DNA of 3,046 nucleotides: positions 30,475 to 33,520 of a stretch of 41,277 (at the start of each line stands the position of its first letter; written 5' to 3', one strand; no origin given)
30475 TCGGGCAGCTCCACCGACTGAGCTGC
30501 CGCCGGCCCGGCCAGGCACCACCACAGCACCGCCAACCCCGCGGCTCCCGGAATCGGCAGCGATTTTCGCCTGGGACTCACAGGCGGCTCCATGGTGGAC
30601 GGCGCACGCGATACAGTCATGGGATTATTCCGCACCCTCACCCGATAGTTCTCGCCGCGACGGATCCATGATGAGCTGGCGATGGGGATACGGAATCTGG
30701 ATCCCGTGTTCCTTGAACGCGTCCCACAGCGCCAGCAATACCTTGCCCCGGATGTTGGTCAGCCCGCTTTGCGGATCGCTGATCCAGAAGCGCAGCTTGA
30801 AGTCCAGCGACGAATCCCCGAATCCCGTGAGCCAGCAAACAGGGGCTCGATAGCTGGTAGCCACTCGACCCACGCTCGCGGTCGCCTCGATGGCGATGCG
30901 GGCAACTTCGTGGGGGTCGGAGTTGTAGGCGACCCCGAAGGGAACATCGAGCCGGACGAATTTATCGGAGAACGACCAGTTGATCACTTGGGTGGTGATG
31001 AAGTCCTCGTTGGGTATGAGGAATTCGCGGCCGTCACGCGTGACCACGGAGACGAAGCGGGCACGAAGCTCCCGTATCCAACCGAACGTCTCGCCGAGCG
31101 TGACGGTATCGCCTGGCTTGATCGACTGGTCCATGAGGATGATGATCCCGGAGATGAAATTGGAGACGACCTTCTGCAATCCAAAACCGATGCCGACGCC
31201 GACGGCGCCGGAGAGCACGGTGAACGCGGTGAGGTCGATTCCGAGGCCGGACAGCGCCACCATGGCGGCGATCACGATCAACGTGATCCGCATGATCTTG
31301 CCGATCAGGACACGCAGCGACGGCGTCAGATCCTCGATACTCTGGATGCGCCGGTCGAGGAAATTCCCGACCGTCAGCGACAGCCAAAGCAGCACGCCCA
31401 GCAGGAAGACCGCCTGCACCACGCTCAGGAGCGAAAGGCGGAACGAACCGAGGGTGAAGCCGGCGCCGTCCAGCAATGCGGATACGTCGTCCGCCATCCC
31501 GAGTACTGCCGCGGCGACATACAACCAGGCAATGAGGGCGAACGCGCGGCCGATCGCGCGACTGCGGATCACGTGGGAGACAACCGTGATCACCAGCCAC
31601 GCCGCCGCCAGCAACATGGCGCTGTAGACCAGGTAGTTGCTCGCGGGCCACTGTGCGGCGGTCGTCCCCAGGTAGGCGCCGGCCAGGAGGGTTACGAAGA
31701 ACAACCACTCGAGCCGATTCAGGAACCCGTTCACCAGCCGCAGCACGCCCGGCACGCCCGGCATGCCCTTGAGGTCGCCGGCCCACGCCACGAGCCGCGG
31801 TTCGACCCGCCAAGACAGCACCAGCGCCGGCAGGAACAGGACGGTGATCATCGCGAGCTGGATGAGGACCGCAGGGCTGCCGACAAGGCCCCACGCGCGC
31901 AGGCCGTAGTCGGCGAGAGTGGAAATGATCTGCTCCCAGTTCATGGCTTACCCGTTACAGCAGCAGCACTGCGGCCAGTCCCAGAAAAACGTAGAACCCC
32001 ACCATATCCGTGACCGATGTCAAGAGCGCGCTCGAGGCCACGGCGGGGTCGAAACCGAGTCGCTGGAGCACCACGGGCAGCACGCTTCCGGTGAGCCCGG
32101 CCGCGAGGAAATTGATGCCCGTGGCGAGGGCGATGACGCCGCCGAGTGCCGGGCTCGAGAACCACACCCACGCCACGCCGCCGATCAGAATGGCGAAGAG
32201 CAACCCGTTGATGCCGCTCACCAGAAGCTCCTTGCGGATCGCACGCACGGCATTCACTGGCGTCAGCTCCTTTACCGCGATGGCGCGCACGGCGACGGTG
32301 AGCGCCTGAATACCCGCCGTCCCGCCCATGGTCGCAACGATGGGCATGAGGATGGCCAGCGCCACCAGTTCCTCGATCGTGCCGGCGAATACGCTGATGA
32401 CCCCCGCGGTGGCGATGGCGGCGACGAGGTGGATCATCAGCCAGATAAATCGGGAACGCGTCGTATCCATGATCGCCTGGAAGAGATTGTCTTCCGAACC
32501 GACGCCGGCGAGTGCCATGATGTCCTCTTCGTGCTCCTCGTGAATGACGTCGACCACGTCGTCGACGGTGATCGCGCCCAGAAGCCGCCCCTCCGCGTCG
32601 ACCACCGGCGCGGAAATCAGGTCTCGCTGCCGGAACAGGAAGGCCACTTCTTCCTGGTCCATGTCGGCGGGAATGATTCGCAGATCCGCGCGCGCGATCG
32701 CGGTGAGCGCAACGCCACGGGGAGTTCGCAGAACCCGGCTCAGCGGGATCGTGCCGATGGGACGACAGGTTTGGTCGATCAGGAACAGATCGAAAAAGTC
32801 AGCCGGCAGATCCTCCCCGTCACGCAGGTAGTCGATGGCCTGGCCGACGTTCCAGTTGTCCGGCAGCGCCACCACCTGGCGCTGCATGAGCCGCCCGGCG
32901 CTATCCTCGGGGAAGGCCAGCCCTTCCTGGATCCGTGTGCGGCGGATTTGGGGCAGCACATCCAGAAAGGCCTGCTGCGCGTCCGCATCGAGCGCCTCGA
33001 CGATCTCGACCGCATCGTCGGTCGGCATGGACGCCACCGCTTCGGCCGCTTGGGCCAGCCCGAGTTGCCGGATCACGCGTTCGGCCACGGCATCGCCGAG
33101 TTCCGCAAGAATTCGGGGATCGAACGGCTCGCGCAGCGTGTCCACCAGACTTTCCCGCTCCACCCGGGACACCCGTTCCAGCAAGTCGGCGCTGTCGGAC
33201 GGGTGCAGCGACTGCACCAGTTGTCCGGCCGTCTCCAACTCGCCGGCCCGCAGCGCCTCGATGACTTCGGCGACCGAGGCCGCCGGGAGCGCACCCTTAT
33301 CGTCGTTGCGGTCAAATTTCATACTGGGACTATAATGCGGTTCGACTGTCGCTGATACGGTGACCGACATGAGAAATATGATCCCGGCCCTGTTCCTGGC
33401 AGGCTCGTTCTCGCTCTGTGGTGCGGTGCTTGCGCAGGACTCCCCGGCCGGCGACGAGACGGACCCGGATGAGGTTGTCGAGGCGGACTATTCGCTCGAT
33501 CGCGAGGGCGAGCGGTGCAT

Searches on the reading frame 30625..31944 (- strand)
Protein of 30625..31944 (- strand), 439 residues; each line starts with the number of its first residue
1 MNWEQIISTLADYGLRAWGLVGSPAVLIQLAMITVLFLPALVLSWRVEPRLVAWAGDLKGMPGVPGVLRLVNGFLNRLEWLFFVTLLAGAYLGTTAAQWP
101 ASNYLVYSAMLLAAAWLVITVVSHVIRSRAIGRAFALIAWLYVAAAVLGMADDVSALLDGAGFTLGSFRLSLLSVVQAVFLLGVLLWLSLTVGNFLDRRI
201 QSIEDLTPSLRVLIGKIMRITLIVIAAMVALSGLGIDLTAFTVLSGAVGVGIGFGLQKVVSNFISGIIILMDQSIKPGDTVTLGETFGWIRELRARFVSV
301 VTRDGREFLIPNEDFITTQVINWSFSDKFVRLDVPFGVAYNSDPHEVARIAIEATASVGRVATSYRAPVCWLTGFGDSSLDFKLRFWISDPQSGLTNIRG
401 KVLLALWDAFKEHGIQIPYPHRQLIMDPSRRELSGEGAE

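Call 63: search_protein_families(library=pfam, proteins=[window:30625-31944:-], max_evalue=0.00001)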
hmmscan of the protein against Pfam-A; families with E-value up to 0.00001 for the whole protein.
window:30625-31944:- (439 aa): 3 families
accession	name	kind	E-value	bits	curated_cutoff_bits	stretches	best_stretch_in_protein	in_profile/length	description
PF00924.24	MS_channel_2nd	-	1.8e-18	66.8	20.2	1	259-324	2-67/68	Mechanosensitive ion channel, beta-domain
PF21082.3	MS_channel_3rd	-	1.6e-10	41.7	21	1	333-417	2-88/88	Mechanosensitive ion channel MscS, C-terminal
PF21088.3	MS_channel_1st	-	6.5e-08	32.9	23.1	1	216-257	1-42/42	Mechanosensitive ion channel, transmembrane helices 2/3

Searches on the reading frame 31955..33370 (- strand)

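Call 63: search_protein_families(library=pfam, proteins=[window:31955-33370:-], max_evalue=0.00001)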
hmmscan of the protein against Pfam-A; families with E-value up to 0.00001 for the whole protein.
window:31955-33370:- (471 aa): 3 families
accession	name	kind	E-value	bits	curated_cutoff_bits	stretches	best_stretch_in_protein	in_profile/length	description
PF01769.21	MgtE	-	9.3e-29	100.7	27.6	1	342-465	1-125/125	Divalent cation transporter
PF03448.22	MgtE_N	-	5.7e-19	69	25.9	1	55-156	1-102/102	MgtE intracellular N domain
PF00571.33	CBS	-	1.1e-11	45.3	24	1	225-277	4-56/57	CBS domain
